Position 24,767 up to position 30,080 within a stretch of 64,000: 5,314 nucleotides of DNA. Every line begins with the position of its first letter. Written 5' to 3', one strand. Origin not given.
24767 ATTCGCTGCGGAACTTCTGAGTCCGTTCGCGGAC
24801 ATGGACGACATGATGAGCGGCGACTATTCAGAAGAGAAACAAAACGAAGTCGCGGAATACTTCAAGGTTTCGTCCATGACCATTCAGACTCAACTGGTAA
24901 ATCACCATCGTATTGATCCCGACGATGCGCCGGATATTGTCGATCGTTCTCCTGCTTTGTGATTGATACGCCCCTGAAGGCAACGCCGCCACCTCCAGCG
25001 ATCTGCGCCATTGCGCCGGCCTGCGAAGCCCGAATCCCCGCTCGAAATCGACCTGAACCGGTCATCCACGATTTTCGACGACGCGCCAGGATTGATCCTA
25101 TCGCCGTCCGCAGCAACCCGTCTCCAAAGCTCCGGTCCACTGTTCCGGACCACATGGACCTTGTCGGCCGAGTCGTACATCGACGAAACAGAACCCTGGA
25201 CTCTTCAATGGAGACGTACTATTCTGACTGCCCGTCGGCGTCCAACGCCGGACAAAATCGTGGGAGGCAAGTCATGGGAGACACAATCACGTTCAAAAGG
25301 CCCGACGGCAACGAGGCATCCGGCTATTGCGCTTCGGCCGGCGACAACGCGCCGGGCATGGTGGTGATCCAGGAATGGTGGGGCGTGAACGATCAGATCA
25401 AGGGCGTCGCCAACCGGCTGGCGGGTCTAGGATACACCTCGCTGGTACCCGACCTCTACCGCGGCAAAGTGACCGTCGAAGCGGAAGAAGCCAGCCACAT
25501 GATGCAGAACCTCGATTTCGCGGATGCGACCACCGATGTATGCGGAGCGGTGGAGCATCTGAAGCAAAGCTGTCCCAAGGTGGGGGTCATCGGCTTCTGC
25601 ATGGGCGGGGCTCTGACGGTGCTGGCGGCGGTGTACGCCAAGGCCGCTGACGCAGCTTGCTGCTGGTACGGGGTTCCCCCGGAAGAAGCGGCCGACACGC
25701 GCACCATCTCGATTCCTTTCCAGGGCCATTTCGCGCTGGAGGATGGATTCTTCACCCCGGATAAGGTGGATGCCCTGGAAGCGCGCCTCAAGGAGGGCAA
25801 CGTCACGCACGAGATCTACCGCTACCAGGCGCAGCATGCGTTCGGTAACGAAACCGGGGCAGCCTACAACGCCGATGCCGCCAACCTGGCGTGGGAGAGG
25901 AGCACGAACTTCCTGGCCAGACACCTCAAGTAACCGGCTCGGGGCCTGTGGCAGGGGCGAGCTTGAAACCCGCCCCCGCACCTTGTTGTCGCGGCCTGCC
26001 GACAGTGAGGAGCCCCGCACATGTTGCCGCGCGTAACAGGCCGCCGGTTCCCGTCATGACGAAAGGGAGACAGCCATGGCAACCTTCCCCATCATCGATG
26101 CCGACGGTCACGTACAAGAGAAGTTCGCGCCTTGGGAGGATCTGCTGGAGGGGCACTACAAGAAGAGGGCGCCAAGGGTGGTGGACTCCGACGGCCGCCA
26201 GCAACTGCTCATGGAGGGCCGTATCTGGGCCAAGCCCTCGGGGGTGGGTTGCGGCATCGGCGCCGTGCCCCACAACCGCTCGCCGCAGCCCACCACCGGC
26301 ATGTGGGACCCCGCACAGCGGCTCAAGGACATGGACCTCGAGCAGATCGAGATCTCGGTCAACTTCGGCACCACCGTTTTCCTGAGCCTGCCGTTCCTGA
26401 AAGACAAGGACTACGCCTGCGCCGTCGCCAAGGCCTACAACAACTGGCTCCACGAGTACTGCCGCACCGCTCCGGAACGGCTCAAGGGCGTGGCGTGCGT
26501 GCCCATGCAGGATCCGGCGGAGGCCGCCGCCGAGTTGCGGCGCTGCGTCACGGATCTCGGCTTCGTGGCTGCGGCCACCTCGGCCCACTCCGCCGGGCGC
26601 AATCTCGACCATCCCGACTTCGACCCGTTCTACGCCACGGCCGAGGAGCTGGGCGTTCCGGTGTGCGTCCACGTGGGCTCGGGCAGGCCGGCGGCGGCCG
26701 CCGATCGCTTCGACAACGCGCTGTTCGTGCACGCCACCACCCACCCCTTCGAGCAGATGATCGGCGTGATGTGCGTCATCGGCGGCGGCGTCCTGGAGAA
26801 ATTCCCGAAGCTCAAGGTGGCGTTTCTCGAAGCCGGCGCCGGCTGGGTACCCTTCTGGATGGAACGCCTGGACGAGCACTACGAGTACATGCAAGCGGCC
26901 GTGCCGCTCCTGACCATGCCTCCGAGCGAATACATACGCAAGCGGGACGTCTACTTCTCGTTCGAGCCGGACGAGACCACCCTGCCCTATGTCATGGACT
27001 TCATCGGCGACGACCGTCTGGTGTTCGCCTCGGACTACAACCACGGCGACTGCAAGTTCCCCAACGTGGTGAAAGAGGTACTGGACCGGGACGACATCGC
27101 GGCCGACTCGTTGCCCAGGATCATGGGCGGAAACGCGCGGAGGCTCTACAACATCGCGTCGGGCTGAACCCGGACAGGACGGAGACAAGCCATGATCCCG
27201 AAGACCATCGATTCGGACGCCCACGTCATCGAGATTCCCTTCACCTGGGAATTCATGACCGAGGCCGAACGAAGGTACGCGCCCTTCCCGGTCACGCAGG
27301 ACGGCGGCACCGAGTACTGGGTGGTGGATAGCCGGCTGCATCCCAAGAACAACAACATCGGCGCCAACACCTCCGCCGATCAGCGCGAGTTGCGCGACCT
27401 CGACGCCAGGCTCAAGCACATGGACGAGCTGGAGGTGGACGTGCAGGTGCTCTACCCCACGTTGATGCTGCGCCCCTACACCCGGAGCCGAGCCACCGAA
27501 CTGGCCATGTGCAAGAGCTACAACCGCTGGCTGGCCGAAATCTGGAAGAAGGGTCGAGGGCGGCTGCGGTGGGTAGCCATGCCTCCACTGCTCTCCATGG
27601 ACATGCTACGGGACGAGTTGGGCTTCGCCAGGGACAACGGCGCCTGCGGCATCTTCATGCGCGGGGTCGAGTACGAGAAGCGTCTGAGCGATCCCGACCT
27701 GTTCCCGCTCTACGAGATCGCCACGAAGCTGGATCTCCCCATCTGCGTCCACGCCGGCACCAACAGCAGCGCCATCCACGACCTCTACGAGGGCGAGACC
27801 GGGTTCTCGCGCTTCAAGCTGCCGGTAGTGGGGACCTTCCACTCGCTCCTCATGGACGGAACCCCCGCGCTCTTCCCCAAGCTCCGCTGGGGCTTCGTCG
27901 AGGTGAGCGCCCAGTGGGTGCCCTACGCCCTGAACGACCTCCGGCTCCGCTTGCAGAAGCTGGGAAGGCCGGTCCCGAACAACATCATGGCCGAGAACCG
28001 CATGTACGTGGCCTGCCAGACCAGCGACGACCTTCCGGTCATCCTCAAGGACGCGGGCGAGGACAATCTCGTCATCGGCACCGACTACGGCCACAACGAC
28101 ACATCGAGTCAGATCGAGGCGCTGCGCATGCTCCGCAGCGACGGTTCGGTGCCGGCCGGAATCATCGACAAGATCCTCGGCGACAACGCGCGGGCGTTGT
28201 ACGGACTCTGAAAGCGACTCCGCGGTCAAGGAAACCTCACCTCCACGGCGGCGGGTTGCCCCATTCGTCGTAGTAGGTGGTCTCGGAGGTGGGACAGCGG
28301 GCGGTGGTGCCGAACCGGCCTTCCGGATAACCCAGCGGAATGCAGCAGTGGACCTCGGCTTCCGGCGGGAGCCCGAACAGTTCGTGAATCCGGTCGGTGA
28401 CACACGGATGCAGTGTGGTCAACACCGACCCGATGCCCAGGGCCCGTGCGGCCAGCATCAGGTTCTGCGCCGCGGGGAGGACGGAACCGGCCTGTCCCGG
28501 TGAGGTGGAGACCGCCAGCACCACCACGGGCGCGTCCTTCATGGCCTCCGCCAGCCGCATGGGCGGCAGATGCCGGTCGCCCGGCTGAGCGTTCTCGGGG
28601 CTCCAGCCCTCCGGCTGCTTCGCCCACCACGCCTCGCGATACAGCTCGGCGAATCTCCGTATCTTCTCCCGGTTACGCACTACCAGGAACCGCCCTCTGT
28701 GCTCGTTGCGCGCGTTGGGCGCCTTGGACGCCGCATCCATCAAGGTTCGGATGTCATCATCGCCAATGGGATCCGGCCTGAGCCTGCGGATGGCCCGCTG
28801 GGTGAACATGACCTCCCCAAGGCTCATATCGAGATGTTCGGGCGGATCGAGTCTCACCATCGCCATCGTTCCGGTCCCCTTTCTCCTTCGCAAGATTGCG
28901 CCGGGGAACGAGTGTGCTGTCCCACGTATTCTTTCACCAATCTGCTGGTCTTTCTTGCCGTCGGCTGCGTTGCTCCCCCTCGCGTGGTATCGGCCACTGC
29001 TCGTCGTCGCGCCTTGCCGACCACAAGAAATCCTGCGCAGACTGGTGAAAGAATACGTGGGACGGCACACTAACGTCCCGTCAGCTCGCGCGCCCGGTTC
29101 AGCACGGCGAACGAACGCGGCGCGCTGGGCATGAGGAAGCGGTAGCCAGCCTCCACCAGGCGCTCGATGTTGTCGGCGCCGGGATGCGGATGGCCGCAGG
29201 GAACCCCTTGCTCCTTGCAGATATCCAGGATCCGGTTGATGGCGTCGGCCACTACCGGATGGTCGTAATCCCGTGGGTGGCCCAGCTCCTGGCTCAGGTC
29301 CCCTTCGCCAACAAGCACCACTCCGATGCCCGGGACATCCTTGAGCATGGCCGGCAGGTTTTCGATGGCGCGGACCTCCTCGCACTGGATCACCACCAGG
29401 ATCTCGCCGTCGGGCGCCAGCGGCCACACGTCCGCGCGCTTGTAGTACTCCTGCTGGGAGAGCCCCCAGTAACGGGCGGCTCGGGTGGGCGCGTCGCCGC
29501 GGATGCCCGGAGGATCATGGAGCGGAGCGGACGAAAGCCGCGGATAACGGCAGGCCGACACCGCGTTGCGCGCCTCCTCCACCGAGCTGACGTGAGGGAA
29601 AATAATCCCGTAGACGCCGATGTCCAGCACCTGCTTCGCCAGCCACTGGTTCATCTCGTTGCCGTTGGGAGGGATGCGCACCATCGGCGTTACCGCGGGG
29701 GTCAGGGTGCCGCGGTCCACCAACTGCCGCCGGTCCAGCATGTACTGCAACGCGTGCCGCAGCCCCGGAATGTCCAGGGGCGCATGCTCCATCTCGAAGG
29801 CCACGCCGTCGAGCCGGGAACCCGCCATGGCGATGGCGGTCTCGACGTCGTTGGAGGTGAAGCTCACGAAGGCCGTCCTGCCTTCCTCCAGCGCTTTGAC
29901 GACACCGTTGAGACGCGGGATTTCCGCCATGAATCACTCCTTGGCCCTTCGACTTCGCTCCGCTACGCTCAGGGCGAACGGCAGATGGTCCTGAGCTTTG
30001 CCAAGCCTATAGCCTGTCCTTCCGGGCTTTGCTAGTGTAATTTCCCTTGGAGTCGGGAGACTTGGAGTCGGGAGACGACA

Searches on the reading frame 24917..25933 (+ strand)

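Call 83: search_protein_families(library=pfam, max_evalue=0.00001, proteins=[window:24917-25933:+])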
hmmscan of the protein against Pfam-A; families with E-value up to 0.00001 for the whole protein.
window:24917-25933:+ (338 aa): 1 family
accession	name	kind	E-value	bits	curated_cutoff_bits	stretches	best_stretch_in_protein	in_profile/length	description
PF01738.24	DLH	-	6e-48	163.7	21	1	140-336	7-216/217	Dienelactone hydrolase family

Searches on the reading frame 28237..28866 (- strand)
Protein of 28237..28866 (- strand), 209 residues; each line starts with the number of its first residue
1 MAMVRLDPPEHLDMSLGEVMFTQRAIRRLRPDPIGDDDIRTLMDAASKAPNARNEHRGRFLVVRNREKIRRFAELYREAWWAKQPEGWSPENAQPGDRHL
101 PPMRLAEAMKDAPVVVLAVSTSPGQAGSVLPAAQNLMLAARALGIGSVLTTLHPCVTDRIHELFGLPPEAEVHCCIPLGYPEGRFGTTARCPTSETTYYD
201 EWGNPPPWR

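Call 33: find_encoding_contigs(protein=window:28237-28866:-, flank=10000, max_places=10)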
Protein window:28237-28866:- (209 aa): no gene with exactly this product is on record in the collection.

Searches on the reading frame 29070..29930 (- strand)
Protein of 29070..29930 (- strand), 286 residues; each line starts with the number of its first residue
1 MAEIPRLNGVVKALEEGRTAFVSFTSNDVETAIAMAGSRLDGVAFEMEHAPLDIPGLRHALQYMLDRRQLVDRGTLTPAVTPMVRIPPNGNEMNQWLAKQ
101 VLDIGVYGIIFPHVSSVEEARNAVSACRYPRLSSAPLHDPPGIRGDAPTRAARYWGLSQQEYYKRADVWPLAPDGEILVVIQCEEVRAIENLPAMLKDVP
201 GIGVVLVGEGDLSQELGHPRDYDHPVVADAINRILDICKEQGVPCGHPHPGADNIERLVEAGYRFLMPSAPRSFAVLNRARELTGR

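Call 47: find_homologous_proteins(query=window:29070-29930:-, max_evalue=1e-60)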
Query window:29070-29930:- (286 aa): 6381 proteins with E <= 1e-60 among 8000 candidates; the best 120 are listed.
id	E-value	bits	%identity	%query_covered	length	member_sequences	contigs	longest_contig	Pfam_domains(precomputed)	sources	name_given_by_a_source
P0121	1.8e-177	607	92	100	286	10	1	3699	PF03328.21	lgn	-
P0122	3.1e-172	590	88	100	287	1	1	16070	PF03328.21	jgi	-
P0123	5.8e-170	582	87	100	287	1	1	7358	PF03328.21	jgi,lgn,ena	-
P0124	4.5e-169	579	89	100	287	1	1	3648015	PF03328.21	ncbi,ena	-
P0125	5.0e-169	579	87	100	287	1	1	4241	PF03328.21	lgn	-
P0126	4.7e-167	573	86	100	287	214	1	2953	PF03328.21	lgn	-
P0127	7.2e-165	566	85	100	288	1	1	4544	PF03328.21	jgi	jgi:4-hydroxy-2-oxoheptanedioate aldolase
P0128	9.1e-162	555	83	100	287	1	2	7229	PF03328.21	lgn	-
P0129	5.9e-161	553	83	100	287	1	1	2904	PF03328.21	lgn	-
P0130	3.7e-159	547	81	100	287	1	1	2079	PF03328.21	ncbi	-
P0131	5.3e-159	546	82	100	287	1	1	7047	PF03328.21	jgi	-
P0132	1.2e-157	542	81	100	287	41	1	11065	PF03328.21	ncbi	-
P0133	4.3e-157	540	80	100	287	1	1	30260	PF03328.21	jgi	jgi:4-hydroxy-2-oxoheptanedioate aldolase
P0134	4.5e-157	540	80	100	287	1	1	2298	PF03328.21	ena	-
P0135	5.1e-157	540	81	100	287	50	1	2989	PF03328.21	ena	-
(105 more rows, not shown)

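Call 48: find_encoding_contigs(protein=P0121, flank=10000, max_places=10)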
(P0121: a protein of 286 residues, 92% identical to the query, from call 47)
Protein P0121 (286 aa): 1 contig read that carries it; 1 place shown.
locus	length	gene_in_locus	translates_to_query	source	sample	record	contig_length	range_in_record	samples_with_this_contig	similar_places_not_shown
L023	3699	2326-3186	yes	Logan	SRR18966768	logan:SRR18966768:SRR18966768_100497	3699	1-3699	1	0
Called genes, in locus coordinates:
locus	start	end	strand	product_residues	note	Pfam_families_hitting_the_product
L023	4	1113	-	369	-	PF06500:FrsA-like (weak), PF02129:Peptidase_S15 (faint), PF00326:Peptidase_S9 (weak), PF12146:Hydrolase_4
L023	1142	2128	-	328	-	PF04909:Amidohydro_2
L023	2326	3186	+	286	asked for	PF03328:HpcH_HpaI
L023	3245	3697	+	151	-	?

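Call 49: find_encoding_contigs(protein=P0124, flank=10000, max_places=10)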
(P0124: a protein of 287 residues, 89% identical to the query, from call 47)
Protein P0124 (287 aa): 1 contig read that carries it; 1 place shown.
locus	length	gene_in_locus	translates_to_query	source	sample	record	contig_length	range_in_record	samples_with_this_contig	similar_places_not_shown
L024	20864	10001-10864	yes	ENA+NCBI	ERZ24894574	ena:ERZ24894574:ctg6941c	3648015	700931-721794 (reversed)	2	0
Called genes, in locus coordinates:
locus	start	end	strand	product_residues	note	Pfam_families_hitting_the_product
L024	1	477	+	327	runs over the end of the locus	PF00126:HTH_1, PF03466:LysR_substrate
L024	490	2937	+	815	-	PF04945:YHS, PF24273:TRASH_HVO_1752_C (faint), PF04945:YHS, PF19335:HMBD, PF00122:E1-E2_ATPase, PF00702:Hydrolase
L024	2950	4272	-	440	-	-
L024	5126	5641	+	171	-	PF09820:AAA-ATPase_like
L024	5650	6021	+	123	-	-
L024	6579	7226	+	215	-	-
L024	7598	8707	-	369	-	PF06500:FrsA-like, PF00561:Abhydrolase_1 (faint), PF00326:Peptidase_S9 (weak), PF01738:DLH (faint), PF08840:BAAT_C (faint), PF12146:Hydrolase_4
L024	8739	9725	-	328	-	PF04909:Amidohydro_2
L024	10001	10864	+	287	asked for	PF03328:HpcH_HpaI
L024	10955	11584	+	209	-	PF00881:Nitroreductase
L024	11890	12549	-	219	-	PF01738:DLH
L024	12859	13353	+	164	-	PF00364:Biotin_lipoyl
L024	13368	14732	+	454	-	PF00289:Biotin_carb_N, PF02222:ATP-grasp, PF02786:CPSase_L_D2, PF07478:Dala_Dala_lig_C, PF02785:Biotin_carb_C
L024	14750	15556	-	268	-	PF12697:Abhydrolase_6, PF00561:Abhydrolase_1, PF00326:Peptidase_S9 (faint), PF12146:Hydrolase_4, PF03096:Ndr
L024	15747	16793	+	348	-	-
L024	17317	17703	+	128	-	-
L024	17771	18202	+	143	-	PF00271:Helicase_C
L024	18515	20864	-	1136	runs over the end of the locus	PF00353:HemolysinCabind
